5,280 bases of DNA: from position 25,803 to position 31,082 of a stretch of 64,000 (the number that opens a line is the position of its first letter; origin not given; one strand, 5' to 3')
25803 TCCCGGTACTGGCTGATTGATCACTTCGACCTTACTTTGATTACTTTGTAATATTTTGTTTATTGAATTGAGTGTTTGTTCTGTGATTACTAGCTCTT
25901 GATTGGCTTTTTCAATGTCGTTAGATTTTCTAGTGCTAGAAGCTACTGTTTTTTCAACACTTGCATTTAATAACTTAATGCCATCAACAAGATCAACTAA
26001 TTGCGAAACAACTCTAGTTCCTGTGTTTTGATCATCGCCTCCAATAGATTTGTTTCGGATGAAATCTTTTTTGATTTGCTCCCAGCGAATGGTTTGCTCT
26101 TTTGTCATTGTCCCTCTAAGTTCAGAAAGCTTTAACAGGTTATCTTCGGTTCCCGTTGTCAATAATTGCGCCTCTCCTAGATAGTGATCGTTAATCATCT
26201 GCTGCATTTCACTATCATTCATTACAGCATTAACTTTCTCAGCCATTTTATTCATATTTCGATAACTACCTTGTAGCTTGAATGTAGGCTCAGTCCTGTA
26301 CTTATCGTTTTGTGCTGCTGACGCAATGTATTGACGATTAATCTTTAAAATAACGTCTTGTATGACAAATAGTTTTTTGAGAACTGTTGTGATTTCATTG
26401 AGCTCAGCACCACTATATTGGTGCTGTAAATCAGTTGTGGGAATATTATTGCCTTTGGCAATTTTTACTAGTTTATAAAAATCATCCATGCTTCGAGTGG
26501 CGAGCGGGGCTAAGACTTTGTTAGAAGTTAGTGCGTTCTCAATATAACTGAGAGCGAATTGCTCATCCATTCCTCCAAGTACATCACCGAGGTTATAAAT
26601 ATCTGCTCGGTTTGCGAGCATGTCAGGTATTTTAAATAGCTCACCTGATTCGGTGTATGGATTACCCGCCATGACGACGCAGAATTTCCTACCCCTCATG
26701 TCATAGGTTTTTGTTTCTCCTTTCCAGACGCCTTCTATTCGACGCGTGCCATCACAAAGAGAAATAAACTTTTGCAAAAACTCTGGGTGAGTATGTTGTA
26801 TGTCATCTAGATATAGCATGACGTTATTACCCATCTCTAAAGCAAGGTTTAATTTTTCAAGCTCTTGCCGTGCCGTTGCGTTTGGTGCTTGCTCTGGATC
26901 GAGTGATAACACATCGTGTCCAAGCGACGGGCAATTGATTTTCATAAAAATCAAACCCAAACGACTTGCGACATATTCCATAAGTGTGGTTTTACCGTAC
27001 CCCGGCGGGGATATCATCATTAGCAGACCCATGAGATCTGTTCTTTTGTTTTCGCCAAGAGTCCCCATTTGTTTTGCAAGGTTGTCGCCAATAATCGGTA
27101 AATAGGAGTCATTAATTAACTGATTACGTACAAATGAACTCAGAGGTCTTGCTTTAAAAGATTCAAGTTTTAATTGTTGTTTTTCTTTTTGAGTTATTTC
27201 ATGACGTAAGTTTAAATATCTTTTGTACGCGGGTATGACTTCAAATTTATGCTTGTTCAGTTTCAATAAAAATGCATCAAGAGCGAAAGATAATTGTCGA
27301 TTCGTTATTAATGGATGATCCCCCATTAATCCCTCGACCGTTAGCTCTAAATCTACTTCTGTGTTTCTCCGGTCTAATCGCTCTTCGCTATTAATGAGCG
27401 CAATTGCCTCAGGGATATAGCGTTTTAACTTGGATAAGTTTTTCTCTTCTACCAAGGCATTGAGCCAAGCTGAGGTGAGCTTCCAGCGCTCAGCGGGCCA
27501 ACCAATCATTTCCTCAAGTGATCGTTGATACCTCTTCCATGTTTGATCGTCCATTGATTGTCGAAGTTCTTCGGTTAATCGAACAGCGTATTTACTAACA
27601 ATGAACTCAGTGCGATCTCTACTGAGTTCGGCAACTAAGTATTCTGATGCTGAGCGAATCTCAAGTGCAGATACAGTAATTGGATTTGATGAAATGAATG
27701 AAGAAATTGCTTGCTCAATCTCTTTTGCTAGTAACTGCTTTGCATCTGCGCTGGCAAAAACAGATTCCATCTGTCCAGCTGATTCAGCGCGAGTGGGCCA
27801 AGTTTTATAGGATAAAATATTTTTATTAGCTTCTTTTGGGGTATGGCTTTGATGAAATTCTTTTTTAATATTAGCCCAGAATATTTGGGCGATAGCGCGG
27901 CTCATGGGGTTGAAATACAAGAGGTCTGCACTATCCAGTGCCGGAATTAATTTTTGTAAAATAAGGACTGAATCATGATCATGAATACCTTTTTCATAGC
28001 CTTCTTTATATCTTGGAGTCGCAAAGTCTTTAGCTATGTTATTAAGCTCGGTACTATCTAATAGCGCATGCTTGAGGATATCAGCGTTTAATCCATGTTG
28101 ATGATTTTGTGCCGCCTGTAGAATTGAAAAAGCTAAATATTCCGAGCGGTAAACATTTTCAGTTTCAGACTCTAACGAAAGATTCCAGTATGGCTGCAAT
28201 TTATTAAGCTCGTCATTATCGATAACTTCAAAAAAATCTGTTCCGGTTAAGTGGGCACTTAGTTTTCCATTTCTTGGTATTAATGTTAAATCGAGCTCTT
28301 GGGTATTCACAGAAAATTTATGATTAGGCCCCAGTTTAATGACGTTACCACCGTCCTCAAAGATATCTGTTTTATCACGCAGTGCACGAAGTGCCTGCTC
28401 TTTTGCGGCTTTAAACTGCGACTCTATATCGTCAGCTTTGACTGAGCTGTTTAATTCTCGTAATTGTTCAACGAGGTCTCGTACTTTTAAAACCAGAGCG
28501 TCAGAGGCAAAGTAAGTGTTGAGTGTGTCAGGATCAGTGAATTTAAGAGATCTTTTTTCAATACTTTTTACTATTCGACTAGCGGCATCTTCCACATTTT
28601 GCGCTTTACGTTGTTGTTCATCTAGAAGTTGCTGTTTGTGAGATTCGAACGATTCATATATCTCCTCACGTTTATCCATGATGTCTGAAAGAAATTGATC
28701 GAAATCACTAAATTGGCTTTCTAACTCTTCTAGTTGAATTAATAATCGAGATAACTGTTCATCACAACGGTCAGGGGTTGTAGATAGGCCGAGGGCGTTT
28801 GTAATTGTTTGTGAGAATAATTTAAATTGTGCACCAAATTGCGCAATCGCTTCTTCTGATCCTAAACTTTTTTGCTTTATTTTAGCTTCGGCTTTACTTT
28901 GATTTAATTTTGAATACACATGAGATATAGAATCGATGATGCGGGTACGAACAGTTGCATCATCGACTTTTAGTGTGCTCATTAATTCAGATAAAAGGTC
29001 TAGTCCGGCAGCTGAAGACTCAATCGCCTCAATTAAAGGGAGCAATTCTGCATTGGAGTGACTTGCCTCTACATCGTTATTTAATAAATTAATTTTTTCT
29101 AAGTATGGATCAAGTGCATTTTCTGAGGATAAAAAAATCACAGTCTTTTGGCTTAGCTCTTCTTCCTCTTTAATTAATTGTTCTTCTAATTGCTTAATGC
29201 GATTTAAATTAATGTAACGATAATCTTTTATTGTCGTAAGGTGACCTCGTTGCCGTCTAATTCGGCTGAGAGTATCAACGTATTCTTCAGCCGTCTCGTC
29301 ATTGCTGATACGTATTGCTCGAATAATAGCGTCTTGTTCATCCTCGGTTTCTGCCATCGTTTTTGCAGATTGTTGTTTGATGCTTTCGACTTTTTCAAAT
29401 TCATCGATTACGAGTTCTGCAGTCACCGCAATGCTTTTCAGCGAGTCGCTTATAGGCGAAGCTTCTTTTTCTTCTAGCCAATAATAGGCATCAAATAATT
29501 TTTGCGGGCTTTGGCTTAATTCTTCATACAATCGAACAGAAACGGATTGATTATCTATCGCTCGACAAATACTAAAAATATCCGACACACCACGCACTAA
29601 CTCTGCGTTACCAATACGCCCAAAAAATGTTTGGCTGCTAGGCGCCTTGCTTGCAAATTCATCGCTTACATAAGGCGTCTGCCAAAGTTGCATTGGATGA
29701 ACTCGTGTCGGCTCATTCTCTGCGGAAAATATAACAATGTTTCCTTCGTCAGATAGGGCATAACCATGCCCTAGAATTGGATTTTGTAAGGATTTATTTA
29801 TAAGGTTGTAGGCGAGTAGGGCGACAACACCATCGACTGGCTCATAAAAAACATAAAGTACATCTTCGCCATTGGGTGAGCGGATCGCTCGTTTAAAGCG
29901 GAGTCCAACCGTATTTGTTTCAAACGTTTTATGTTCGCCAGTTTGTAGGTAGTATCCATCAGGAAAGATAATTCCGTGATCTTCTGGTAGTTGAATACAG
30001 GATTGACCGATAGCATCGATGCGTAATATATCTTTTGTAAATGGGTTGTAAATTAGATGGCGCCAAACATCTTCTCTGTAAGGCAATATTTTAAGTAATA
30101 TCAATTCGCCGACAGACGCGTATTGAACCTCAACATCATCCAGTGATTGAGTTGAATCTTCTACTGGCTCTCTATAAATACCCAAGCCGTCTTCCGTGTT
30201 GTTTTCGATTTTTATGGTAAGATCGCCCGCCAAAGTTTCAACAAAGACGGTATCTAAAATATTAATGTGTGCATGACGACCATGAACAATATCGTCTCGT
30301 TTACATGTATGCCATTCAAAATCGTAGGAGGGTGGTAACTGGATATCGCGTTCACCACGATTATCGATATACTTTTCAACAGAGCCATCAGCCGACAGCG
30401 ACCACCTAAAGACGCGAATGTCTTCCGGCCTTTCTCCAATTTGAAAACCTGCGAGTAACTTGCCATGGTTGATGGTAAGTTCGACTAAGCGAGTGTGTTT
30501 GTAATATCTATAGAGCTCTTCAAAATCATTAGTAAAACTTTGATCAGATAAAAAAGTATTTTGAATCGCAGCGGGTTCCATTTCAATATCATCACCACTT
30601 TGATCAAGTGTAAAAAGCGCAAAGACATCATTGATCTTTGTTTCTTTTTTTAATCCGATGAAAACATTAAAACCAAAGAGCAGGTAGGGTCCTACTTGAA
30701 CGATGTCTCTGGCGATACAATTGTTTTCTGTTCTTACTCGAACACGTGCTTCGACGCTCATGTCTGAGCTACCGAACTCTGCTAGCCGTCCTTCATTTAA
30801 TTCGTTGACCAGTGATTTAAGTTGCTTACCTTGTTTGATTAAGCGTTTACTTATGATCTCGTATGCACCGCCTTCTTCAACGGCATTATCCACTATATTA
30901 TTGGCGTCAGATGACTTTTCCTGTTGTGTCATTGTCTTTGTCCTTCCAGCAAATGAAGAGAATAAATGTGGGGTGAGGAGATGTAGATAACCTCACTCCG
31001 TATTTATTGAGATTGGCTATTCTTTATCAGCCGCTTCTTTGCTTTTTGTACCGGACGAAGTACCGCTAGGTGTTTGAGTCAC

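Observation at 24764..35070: Seven-gene operon joining PspA/IM30 (ESCRT-III-like), a flotillin, an NfeD-like partner and a 1,786-aa AAA+ ATPase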

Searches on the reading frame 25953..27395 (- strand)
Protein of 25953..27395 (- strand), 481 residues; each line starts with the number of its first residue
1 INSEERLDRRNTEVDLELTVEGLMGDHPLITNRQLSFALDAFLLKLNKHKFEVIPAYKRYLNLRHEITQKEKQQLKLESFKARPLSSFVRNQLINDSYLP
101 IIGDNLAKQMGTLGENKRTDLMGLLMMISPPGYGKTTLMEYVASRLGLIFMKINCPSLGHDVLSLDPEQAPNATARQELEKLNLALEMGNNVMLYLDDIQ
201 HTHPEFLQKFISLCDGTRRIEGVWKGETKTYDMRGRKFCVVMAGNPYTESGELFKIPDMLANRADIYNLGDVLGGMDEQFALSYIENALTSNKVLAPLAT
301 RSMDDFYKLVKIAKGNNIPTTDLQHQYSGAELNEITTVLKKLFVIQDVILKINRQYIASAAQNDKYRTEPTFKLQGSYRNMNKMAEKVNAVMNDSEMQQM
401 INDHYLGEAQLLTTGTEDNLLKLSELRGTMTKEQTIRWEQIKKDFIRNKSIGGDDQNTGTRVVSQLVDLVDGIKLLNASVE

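Call 47: predict_structure(alignment_id=A1)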
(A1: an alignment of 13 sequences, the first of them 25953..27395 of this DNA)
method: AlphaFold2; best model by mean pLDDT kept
length: 481 residues; sequences in the alignment: 13
mean_pLDDT: 50.2   pTM: 0.35
mean pLDDT of the five models: 50.2, 46.0, 41.0, 40.2, 38.4
residues with pLDDT >= 90: 0; 70-90: 89; 50-70: 126; < 50: 266
segments of 3 or more residues with pLDDT < 50: 1-42, 71-98, 111-133, 245-291, 346-428, 445-481
pLDDT, mean of each block of 10 residues (from residue 1): 32 37 41 42 56 66 61 37 33 45 51 36 32 53 65 76 77 83 76 68 69 61 60 61 48 32 33 33 44 60 70 75 74 73 52 36 30 30 34 38 31 37 46 67 44 32 34 41 36
secondary structure, 60 per line:
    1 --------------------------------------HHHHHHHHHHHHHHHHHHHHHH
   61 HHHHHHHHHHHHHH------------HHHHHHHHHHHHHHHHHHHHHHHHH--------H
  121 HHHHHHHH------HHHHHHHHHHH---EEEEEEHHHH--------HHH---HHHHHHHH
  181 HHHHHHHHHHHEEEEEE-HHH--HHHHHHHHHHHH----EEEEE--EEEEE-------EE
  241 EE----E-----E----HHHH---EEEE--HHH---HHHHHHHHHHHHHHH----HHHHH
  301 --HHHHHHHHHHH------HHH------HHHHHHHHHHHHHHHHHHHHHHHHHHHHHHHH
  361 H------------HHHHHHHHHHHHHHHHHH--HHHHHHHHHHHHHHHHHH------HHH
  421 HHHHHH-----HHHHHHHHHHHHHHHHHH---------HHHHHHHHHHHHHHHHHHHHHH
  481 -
elements in order: H39-74 H87-111 H120-128 H135-145 E149-154 H155-158 H173-191 E192-197 H204-215 E220-224 E227-231 E239-242 H258-261 E265-268 H277-291 H296-300 H303-313 H329-361 H374-391 H394-411 H418-426 H432-449 H459-480
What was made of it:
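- Tried and rejected: First AlphaFold2 run of aa 1180-1660 with 13 close homologues gave pLDDT 50 (call 47).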

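Call 72: predict_structure(alignment_id=A3)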
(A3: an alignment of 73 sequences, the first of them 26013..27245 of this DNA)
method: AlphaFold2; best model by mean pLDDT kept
length: 411 residues; sequences in the alignment: 73
mean_pLDDT: 89.9   pTM: 0.83
mean pLDDT of the five models: 89.9, 89.0, 87.3, 87.3, 84.8
residues with pLDDT >= 90: 280; 70-90: 107; 50-70: 18; < 50: 6
segments of 3 or more residues with pLDDT < 50: 406-411
pLDDT, mean of each block of 10 residues (from residue 1): 83 94 87 81 88 90 59 86 89 94 96 96 97 95 96 94 87 95 92 88 86 86 80 93 94 94 95 95 97 97 91 88 92 96 97 95 90 97 97 91 54 36
secondary structure, 60 per line:
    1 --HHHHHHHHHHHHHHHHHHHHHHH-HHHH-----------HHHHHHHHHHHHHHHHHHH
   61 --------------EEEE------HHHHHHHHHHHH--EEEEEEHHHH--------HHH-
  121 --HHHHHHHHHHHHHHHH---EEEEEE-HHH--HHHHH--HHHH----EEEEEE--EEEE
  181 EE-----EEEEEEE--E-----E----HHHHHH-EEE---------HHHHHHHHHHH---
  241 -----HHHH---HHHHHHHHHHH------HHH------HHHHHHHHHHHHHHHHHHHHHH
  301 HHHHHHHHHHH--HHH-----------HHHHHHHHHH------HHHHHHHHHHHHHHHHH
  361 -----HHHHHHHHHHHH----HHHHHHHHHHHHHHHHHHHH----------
elements in order: H3-25 H27-30 H42-60 E75-78 H85-96 E99-104 H105-108 H123-138 E142-147 H154-158 H161-164 E169-174 E177-182 E188-194 H208-213 E215-217 H227-237 H246-249 H253-263 H279-311 H328-337 H344-360 H366-377 H382-401
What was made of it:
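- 25572..30932 (-): bacE: a 1,786-aa soluble protein. Domains are DUF3686 (aa 38-484, nt 29481-30821), DUF7902 (aa 605-688, nt 28869-29120), a long helical middle, and one MoxR/midasin-like AAA+ module (about aa 1290-1600, nt 26133-27065). AlphaFold2 model with pLDDT 89.9 (call 72).
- Tried and rejected: A 73-sequence diverse alignment gave pLDDT 89.9 (call 72).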

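Call 74: fold_search(model_id=the predicted structure, library=pdb)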
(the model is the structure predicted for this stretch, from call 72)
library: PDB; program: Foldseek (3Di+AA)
matches with E <= 10: 1471; with E <= 0.001: 869
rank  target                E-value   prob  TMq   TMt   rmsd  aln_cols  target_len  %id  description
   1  6l1q_A                2.6e-08  1.00  0.43  0.61   7.3       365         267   13  Crystal structure of AfCbbQ2, a MoxR AAA+-ATPase and CbbQO-type Rubisco activase from Acidithiobacillus ferrooxidans (released 2019-12-18)
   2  9qh7_E                1.1e-07  1.00  0.37  0.57  11.2       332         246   12  NorQ in complex with NorD VWA domain steep staircase subset 1 from Paracoccus denitrificans (released 2026-03-25)
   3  9qh8_A                1.1e-07  1.00  0.41  0.61   7.4       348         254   13  reduced NorQ-NorD VWA domain complex from Paracoccus denitrificans (released 2026-03-25)
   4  9qh4_F                1.3e-07  1.00  0.39  0.58   7.7       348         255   14  NorQ hexamer from Paracoccus denitrificans (released 2026-03-25)
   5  9qhd_B                1.8e-07  1.00  0.38  0.56   7.9       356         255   13  NorQD complex state 1 from Jhaorihella thermophila (released 2026-03-25)
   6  9qh4_C                2.0e-07  1.00  0.41  0.60   6.9       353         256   15  NorQ hexamer from Paracoccus denitrificans (released 2026-03-25)
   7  8efv_B                2.4e-07  1.00  0.32  0.40   8.2       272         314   14  Structure of single homo-hexameric Holliday junction ATP-dependent DNA helicase RuvB motor (released 2023-05-10)
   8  9qh6_B                2.5e-07  1.00  0.38  0.56   8.2       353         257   14  NorQ in complex with NorD VWA domain from Paracoccus denitrificans (released 2026-03-25)
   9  9qhd_C                2.5e-07  1.00  0.39  0.59   7.2       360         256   14  NorQD complex state 1 from Jhaorihella thermophila (released 2026-03-25)
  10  9qh8_F                3.1e-07  1.00  0.42  0.63   7.2       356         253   14  reduced NorQ-NorD VWA domain complex from Paracoccus denitrificans (released 2026-03-25)
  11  9qh9_C                3.4e-07  1.00  0.40  0.59   7.1       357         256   14  NorQ in complex with NorD VWA domain steep staircase subset 2 from Paracoccus denitrificans (released 2026-03-25)
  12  5c3c_B                4.0e-07  1.00  0.37  0.59   7.5       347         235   12  Structural characterization of a newly identified component of alpha-carboxysomes: The AAA+ domain Protein cso-CbbQ (released 2015-11-18)
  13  9qhg_E                4.7e-07  1.00  0.31  0.48  12.0       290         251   16  NorQD complex state 4 from Jhaorihella thermophila (released 2026-03-25)
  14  9gjw_7                4.9e-07  1.00  0.25  0.17  21.6       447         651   13  OCCM maturation intermediate stalled with an Arginine Finger mutation in Mcm2 (released 2025-03-05)
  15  8q6p_3                5.2e-07  1.00  0.28  0.31  21.4       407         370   12  X. laevis CMG dimer bound to dimeric DONSON - MCM ATPase (released 2023-10-18)
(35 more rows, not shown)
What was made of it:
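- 25572..30932 (-): Foldseek top hits are CbbQ and NorQ (call 74).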

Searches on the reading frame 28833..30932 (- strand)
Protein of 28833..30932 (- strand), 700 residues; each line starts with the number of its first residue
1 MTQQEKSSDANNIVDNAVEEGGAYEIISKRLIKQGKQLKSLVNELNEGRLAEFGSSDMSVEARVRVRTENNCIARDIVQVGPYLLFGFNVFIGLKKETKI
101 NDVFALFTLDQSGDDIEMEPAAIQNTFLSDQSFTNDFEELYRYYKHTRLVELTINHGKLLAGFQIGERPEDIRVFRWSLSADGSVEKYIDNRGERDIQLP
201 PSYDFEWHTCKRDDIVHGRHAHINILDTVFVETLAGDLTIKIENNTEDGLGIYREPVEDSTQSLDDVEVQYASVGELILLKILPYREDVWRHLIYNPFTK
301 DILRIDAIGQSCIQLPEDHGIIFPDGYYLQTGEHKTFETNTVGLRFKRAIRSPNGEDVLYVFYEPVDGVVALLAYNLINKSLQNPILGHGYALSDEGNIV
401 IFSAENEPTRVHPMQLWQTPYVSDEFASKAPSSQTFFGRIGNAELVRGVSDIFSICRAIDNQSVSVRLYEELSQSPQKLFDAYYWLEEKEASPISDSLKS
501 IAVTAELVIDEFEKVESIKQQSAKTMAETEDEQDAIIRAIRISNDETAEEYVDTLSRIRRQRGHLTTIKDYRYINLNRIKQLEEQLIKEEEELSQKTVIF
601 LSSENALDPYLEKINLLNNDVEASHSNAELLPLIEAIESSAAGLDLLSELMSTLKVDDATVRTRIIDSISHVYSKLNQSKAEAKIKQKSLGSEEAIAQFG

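Call 39: search_protein_representatives(protein=window:28833-30932:-)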
Query: 700 residues. Proteins with E-value up to 0.001 (for the whole library): 905; up to 1e-10: 638; up to 1e-30: 281. The best 150 are listed.
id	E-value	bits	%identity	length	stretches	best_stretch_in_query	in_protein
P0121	0.0e+00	1015.9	65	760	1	7-699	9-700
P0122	3.1e-270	914.6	59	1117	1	14-700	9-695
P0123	3.8e-249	844.9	55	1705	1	13-699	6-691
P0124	1.7e-238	809.7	54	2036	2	113-699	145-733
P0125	2.9e-216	736.2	49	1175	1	17-699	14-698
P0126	3.0e-216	736.2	49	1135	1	20-699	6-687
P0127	1.8e-213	727.0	50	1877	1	19-700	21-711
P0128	6.9e-209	711.9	48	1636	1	9-700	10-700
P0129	1.2e-204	697.9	48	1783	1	16-700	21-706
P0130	1.3e-199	681.2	46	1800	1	7-699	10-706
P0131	1.9e-198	677.4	47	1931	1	20-700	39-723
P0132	3.8e-195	666.4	47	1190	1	14-699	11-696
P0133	2.3e-194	663.9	45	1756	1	19-700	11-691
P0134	2.7e-193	660.3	47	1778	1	15-699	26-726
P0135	4.1e-193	659.7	46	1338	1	22-700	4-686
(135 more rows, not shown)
